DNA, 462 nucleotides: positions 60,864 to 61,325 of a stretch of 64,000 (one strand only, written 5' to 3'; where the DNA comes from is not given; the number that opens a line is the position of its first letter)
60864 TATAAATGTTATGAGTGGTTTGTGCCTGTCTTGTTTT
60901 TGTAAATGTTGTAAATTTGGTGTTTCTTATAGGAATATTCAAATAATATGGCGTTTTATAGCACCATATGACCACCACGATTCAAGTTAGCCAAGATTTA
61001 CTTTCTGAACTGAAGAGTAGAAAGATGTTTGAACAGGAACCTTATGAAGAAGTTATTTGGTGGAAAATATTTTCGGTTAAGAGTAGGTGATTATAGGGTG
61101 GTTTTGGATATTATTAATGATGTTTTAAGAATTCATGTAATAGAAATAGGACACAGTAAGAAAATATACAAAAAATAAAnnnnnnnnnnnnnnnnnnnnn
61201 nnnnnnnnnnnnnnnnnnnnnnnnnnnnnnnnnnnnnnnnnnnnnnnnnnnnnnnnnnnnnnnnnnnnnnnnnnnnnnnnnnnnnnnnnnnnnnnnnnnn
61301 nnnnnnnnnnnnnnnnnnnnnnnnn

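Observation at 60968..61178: Orphan RelE/ParE-type toxin gene inactivated by a frameshift, with no antitoxin visible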

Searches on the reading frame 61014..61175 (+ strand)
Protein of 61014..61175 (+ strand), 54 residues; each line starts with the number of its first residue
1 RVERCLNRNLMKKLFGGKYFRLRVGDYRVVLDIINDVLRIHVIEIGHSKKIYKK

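Call 6: search_protein_families(library=pfam, proteins=[window:61029-61175:+], max_evalue=10)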
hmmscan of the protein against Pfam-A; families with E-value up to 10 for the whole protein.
seq(49 aa): 1 family
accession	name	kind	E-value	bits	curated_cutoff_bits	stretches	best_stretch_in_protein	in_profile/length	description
PF05016.21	ParE_toxin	-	8.9e-05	23.4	23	1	11-47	54-89/89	ParE toxin of type II toxin-antitoxin system, parDE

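Call 7: search_protein_families(library=ncbifam, proteins=[window:61029-61175:+], max_evalue=10)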
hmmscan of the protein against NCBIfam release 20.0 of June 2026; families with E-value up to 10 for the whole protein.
seq(49 aa): 0 families

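Call 8: find_homologous_proteins(query=window:61029-61175:+, max_evalue=0.001)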
Query seq(49 aa) (49 aa): 3 proteins with E <= 0.001 among 4 candidates.
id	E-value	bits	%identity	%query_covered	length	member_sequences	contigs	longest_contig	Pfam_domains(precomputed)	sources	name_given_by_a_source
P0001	3.6e-20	87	100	90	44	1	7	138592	-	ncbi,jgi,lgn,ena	-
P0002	9.0e-10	55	69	86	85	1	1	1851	PF05016.22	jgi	jgi:mRNA interferase RelE/StbE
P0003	1.3e-7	49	60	88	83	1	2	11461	PF05016.22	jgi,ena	-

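Call 10: find_encoding_contigs(protein=P0002, flank=3000)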
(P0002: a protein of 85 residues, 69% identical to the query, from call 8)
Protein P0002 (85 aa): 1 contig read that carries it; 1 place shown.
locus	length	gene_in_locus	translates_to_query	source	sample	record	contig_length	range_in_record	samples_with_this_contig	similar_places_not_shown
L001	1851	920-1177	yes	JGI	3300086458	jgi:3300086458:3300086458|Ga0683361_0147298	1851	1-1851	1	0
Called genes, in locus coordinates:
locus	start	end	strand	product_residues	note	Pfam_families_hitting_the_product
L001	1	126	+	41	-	?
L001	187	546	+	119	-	-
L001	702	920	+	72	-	-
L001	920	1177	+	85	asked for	PF05016:ParE_toxin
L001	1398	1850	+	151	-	?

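Call 11: find_encoding_contigs(protein=P0003, flank=3000)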
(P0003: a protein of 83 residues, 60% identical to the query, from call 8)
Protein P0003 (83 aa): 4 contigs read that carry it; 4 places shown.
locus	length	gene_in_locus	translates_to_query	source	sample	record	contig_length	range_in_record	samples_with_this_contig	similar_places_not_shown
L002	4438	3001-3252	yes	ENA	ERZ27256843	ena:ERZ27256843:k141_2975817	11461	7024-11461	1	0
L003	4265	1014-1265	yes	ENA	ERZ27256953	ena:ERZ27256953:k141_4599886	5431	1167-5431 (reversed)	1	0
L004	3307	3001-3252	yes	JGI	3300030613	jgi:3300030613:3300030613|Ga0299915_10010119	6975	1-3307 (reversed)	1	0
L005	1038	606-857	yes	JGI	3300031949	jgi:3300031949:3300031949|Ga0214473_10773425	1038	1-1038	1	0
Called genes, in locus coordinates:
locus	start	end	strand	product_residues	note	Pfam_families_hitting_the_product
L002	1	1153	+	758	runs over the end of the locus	-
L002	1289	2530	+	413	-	PF13412:HTH_24 (weak), PF24266:HTH_HVO_0163_N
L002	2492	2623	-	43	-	-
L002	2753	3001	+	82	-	-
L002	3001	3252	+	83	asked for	PF05016:ParE_toxin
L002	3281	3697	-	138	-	PF12172:zf-ChsH2, PF01796:OB_ChsH2_C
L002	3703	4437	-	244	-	?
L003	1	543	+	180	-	?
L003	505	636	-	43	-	-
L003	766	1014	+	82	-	PF24434:DUF7557 (faint)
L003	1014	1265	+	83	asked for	PF05016:ParE_toxin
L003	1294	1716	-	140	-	PF12172:zf-ChsH2, PF01796:OB_ChsH2_C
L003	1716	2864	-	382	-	PF00108:Thiolase_N, PF02803:Thiolase_C, PF22691:Thiolase_C_1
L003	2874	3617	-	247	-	PF00106:adh_short, PF08659:KR, PF13561:adh_short_C2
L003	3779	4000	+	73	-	-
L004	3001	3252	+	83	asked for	PF05016:ParE_toxin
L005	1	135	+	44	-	?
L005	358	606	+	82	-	-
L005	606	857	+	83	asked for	PF05016:ParE_toxin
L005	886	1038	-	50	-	?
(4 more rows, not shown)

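Call 16: find_encoding_contigs(protein=P0001, flank=3000, max_places=10)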
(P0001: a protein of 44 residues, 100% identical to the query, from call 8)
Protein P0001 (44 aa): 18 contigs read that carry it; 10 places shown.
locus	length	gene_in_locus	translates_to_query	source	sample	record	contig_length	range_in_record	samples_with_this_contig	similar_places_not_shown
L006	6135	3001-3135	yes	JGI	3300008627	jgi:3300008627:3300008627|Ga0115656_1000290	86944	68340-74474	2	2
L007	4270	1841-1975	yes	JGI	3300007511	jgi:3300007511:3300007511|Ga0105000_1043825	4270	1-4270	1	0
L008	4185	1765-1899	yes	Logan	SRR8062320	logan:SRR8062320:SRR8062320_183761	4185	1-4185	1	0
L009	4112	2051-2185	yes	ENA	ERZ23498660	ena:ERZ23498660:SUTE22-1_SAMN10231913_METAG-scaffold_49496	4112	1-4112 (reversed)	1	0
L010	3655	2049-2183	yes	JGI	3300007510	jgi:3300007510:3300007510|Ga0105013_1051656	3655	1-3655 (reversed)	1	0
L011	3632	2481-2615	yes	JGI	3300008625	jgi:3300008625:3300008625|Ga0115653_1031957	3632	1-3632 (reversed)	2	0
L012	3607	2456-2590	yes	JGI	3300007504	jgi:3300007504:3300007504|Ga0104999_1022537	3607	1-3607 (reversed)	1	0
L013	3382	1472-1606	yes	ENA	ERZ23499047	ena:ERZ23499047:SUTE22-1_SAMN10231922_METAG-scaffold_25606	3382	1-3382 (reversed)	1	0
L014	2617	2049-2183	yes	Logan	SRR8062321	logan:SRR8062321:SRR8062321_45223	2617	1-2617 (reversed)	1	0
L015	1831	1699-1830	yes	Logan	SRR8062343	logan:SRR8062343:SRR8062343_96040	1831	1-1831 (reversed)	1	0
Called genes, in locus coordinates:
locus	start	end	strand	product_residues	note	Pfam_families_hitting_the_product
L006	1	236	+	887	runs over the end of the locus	PF00690:Cation_ATPase_N, PF00122:E1-E2_ATPase, PF00702:Hydrolase, PF13246:Cation_ATPase, PF12710:HAD (weak), PF08282:Hydrolase_3 (faint), PF00689:Cation_ATPase_C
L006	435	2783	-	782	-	PF02359:CDC48_N, PF05496:RuvB_N (weak), PF00004:AAA, PF07724:AAA_2 (weak), PF13191:AAA_16 (weak), PF17862:AAA_lid_3, PF00004:AAA, PF17862:AAA_lid_3, +25 more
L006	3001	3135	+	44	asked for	-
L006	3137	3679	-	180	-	PF00226:DnaJ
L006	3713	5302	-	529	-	PF04851:ResIII, PF00270:DEAD, PF00271:Helicase_C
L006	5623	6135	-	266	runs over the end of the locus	PF01739:CheR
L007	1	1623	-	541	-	?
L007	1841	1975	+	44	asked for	-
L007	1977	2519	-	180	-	PF00226:DnaJ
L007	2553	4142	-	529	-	PF04851:ResIII, PF00270:DEAD, PF00271:Helicase_C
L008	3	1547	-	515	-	?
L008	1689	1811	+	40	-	-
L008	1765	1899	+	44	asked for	-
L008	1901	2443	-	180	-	PF00226:DnaJ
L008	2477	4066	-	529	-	PF04851:ResIII, PF00270:DEAD, PF00271:Helicase_C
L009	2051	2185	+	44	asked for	-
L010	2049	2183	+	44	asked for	-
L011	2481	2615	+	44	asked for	-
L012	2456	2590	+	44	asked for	-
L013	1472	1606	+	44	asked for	-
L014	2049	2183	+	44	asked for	-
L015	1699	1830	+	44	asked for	?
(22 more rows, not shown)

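Call 37: find_homologous_proteins(query=P0002, max_evalue=0.001)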
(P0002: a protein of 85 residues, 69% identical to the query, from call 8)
Query P0002 (85 aa): 1042 proteins with E <= 0.001 among 1054 candidates; the best 120 are listed.
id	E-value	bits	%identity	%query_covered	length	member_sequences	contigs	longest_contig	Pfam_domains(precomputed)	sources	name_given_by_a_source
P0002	9.9e-50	184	100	100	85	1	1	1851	PF05016.22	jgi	jgi:mRNA interferase RelE/StbE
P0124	1.5e-45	170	94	100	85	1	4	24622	PF05016.22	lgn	-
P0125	3.1e-43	163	89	98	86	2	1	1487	PF05016.22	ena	-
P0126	5.6e-43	162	89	99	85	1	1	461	PF05016.22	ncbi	-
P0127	1.6e-42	161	85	100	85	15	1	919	PF05016.22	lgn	-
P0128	4.8e-42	159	86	100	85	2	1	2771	PF05016.22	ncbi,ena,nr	ncbi:MAG: type II toxin-antitoxin system RelE/ParE family toxin [Candidatus Methanoperedenaceae arch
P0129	1.5e-41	158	86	100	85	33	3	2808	PF05016.22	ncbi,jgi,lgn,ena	-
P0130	2.4e-41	157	84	100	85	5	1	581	PF05016.22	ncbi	-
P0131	2.9e-41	157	84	100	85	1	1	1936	PF05016.22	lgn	-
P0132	3.6e-41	156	86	100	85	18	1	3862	PF05016.22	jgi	-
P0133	5.2e-41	156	86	100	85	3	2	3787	PF05016.22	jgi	jgi:mRNA interferase RelE/StbE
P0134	5.6e-41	156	86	98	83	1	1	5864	PF05016.22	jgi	jgi:mRNA interferase RelE/StbE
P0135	7.7e-41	155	86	98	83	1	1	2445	PF05016.22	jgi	jgi:mRNA interferase RelE/StbE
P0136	1.1e-40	155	82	100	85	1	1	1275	PF05016.22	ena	-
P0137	1.3e-40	155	82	100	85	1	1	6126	PF05016.22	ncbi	-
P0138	1.7e-40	154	84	98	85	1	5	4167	PF05016.22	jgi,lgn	-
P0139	1.8e-40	154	82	100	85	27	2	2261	PF05016.22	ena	-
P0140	1.9e-40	154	81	100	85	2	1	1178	PF05016.22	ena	-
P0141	2.0e-40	154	81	100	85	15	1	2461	PF05016.22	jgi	-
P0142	4.5e-40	153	84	96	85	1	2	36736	PF05016.22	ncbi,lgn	-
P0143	4.7e-40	153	80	100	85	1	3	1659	PF05016.22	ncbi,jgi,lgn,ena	jgi:mRNA interferase RelE/StbE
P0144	4.9e-40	153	80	100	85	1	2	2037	PF05016.22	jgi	jgi:mRNA interferase RelE/StbE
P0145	5.2e-40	153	80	100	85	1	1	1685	PF05016.22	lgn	-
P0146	5.3e-40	153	82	100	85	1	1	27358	PF05016.22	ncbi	-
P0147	8.1e-40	152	84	98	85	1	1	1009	PF05016.22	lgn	-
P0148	8.9e-40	152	81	100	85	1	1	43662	PF05016.22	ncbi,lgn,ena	-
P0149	1.3e-39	151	82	100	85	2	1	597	PF05016.22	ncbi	-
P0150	1.4e-39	151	84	100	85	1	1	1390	PF05016.22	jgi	-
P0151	1.8e-39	151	84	100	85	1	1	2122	PF05016.22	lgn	-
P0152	2.0e-39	151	79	100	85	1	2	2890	PF05016.22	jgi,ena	jgi:mRNA interferase RelE/StbE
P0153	2.1e-39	151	81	98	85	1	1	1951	PF05016.22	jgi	-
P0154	2.1e-39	151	79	100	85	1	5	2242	PF05016.22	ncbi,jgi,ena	jgi:mRNA interferase RelE/StbE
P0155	2.2e-39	151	82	100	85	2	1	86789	PF05016.22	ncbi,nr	ncbi:MAG: type II toxin-antitoxin system RelE/ParE family toxin [Candidatus Methanoperedenaceae arch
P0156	2.3e-39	151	81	98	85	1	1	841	PF05016.22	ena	-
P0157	2.7e-39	150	79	100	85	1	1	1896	PF05016.22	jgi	jgi:mRNA interferase RelE/StbE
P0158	3.3e-39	150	79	100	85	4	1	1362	PF05016.22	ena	-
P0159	4.6e-39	150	79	100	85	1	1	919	PF05016.22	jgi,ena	-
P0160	4.8e-39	150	76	100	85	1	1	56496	PF05016.22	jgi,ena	jgi:mRNA interferase RelE/StbE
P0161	5.2e-39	150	80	100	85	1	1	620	PF05016.22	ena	-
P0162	6.1e-39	149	80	100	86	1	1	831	PF05016.22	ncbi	-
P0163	6.3e-39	149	82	100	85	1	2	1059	PF05016.22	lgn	-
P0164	8.0e-39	149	79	100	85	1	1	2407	PF05016.22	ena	-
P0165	9.7e-39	149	78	100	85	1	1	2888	PF05016.22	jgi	jgi:mRNA interferase RelE/StbE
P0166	1.4e-38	148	81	100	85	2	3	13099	PF05016.22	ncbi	-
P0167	1.7e-38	148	78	100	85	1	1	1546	PF05016.22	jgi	jgi:mRNA interferase RelE/StbE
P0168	2.0e-38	148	79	100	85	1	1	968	PF05016.22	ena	-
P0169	2.0e-38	148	84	98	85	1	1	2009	PF05016.22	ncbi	-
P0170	3.2e-38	147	79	100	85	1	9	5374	PF05016.22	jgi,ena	-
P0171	4.5e-38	147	80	98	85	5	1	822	PF05016.22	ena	-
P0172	4.6e-38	147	75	100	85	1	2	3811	PF05016.22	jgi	jgi:mRNA interferase RelE/StbE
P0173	4.6e-38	147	76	100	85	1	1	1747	PF05016.22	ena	-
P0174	4.7e-38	147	76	100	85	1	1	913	PF05016.22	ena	-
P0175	8.4e-38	146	81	98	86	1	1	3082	PF05016.22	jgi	jgi:mRNA interferase RelE/StbE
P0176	1.3e-37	145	76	100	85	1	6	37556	PF05016.22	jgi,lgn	-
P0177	1.4e-37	145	75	100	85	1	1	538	PF05016.22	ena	-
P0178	1.5e-37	145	85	93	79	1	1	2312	PF05016.22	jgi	-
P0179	1.7e-37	145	75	100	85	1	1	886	PF05016.22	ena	-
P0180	2.0e-37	145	76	100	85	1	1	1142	PF05016.22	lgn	-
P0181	2.5e-37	144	78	98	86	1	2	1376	PF05016.22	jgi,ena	-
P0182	3.6e-37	144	80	98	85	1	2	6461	PF05016.22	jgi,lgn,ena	-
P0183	6.4e-37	143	78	100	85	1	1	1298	PF05016.22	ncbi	-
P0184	1.3e-36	142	73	100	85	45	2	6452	PF05016.22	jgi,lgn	-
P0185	1.5e-36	142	76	100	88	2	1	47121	PF05016.22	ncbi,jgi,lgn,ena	ncbi:MAG: type II toxin-antitoxin system RelE/ParE family toxin [Candidatus Methanoperedens sp.]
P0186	1.7e-36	142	74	100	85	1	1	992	PF05016.22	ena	-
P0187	2.3e-36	141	74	100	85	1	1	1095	PF05016.22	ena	-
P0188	2.8e-36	141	75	100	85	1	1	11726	PF05016.22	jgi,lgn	-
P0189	3.4e-36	141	75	100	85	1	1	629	PF05016.22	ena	-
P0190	4.3e-36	140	81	92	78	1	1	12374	PF05016.22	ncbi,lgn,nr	ncbi:MAG: type II toxin-antitoxin system RelE/ParE family toxin [Candidatus Methanoperedens sp.]|nr:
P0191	4.8e-36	140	74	100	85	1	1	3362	PF05016.22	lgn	-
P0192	7.6e-36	139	79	99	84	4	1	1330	PF05016.22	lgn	-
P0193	1.7e-35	138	74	100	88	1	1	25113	PF05016.22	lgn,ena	-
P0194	4.6e-35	137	75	100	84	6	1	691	PF05016.22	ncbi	-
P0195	1.0e-34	136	71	100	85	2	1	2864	PF05016.22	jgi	-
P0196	2.3e-34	135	75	100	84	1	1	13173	PF05016.22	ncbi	-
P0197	2.6e-34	135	73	96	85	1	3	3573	PF05016.22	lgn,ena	-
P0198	3.6e-34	134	71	100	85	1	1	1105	PF05016.22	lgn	-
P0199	6.6e-34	133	74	100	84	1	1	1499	PF05016.22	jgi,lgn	-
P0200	1.1e-33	133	74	100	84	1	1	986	PF05016.22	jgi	jgi:mRNA interferase RelE/StbE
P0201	1.6e-32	129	78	95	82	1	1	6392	PF05016.22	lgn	-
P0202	1.8e-32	129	73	100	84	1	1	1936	PF05016.22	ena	-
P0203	3.2e-32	128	73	100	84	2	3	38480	PF05016.22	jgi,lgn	jgi:mRNA interferase RelE/StbE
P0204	7.7e-32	127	71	98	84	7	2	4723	PF05016.22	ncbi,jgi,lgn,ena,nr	ncbi:MAG: type II toxin-antitoxin system RelE/ParE family toxin [Methanosarcinales archaeon]|jgi:mRN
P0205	1.2e-31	126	71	100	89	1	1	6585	PF05016.22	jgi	-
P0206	3.8e-31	125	72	98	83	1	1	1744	PF05016.22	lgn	-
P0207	9.2e-31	123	73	95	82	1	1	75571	PF05016.22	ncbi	-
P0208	1.3e-30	123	66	100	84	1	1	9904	PF05016.22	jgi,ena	-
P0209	1.6e-30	123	68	100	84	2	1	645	PF05016.22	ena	-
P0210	2.4e-30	122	71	100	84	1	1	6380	PF05016.22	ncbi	-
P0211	2.4e-30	122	70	98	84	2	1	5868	PF05016.22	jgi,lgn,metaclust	metaclust:\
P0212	3.3e-30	122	69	100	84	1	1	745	PF05016.22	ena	-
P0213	9.7e-30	120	66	100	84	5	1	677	PF05016.22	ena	-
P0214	1.2e-29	120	70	98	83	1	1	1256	PF05016.22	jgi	jgi:mRNA interferase RelE/StbE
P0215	2.6e-29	119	66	100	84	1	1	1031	PF05016.22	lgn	-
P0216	2.7e-29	119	72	95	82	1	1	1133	PF05016.22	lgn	-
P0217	2.9e-29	118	67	100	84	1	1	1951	PF05016.22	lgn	-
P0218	3.0e-29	118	68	100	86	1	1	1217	PF05016.22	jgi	-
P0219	4.4e-29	118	65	100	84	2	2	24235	PF05016.22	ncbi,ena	-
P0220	4.4e-29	118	71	100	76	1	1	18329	PF05016.22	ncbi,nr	ncbi:MAG: type II toxin-antitoxin system RelE/ParE family toxin [Candidatus Methanoperedens sp.]|nr:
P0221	5.5e-29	118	64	100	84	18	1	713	PF05016.22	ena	-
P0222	1.4e-28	116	68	100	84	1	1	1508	PF05016.22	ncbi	-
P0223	1.5e-28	116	66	98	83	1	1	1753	PF05016.22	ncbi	-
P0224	1.8e-28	116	67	98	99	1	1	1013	PF05016.22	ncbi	-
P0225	1.9e-28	116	66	100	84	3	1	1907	PF05016.22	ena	-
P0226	1.9e-28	116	70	95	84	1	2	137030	PF05016.22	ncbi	ncbi:MAG: type II toxin-antitoxin system RelE/ParE family toxin [Candidatus Hydrothermarchaeales arc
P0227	1.9e-28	116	67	100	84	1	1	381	PF05016.22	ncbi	-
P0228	2.0e-28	116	64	100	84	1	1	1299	PF05016.22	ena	-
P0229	2.1e-28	116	67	100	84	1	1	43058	PF05016.22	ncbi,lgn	-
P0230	2.4e-28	116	68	99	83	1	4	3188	PF05016.22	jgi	-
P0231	2.6e-28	115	62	100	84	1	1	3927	PF05016.22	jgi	-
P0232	2.7e-28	115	66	100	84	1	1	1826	PF05016.22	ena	-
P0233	3.1e-28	115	65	100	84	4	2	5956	PF05016.22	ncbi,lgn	-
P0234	4.6e-28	115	66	100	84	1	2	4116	PF05016.22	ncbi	-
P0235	5.4e-28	114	68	100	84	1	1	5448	PF05016.22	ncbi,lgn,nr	ncbi:MAG: type II toxin-antitoxin system RelE/ParE family toxin [Euryarchaeota archaeon]|nr:type II 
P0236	6.0e-28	114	70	98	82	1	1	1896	PF05016.22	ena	-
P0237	6.8e-28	114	64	99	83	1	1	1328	PF05016.22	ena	-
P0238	7.2e-28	114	64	99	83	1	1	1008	PF05016.22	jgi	jgi:mRNA interferase RelE/StbE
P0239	7.5e-28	114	65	100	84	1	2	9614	PF05016.22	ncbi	-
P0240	7.7e-28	114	61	96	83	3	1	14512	PF05016.22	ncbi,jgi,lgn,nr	ncbi:mRNA interferase RelE/StbE [Candidatus Methanomarinus sp.]|nr:mRNA interferase RelE/StbE [ANME-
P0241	8.9e-28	114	67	98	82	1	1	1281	PF05016.22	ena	-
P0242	9.1e-28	114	67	98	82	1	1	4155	PF05016.22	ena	-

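Call 43: search_solved_structures(query=P0002, max_evalue=0.01, show_alignments=3)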
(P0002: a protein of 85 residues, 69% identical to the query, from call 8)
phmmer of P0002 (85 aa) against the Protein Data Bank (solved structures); distinct sequences matched with E-value up to 0.01: 7.
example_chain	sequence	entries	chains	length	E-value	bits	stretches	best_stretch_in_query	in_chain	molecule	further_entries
2khe_A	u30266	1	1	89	1e-09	41.8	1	3-83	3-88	Toxin-like protein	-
4v7k_Ay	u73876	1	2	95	4.1e-06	30.4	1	4-81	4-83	Toxin relE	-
4v7j_Ay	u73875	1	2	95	7.3e-06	29.6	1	4-83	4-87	Toxin relE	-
4fxe_D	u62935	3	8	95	1.3e-05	28.7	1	4-83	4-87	mRNA interferase RelE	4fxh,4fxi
2kc8_A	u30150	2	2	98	3e-05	27.6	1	4-79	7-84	Toxin relE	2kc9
3bpq_B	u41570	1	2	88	8.6e-05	26.1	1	5-84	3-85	Toxin RelE3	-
1wmi_A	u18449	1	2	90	0.0013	22.4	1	38-76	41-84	hypothetical protein PHS013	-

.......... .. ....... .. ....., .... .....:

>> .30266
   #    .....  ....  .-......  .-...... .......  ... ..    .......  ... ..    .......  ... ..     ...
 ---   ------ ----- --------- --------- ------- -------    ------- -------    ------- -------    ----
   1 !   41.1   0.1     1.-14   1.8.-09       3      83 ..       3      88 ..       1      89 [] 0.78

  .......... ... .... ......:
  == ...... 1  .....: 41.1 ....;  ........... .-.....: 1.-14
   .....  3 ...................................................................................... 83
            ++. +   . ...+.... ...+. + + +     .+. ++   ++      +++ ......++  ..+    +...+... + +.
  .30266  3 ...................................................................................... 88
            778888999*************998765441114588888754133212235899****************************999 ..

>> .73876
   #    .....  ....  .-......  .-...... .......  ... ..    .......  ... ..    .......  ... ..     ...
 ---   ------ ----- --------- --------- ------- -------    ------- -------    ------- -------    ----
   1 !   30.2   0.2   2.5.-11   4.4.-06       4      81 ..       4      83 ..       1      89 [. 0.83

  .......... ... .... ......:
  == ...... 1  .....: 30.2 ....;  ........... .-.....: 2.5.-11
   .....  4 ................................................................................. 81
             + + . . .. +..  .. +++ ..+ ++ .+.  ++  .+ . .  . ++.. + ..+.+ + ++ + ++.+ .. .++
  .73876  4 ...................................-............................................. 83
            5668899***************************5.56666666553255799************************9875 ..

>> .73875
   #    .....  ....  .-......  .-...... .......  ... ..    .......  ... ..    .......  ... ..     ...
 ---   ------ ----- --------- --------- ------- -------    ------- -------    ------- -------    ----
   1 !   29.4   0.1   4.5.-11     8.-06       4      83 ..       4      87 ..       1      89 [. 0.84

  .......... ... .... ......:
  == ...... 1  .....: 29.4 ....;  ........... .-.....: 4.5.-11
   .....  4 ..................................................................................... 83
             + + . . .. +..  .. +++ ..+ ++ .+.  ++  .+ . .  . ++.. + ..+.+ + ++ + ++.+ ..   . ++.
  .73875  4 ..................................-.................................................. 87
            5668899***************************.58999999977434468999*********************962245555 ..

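Call 45: search_protein_families(library=pfam, proteins=[P0002, P0003], max_evalue=1)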
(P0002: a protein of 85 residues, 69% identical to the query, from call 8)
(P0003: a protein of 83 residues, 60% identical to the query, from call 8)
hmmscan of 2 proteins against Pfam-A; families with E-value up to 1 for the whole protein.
P0002 (85 aa): 4 families
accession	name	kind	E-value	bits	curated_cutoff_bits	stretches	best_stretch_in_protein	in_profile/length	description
PF05016.21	ParE_toxin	-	1.6e-15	57.9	23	1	5-83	1-89/89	ParE toxin of type II toxin-antitoxin system, parDE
PF15781.12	ParE-like_toxin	-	0.0038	17.6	28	1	8-83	4-83/87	ParE-like toxin of type II bacterial toxin-antitoxin system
PF00536.37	SAM_1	-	0.023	15.5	23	1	54-84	27-58/64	SAM domain (Sterile alpha motif)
PF09907.15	HigB_toxin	-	0.21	12.3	27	1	55-74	33-52/74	HigB_toxin, RelE-like toxic component of a toxin-antitoxin system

P0003 (83 aa): 1 family
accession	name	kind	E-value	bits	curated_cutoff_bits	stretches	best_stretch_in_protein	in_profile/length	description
PF05016.21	ParE_toxin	-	2e-10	41.6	23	1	5-82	1-89/89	ParE toxin of type II toxin-antitoxin system, parDE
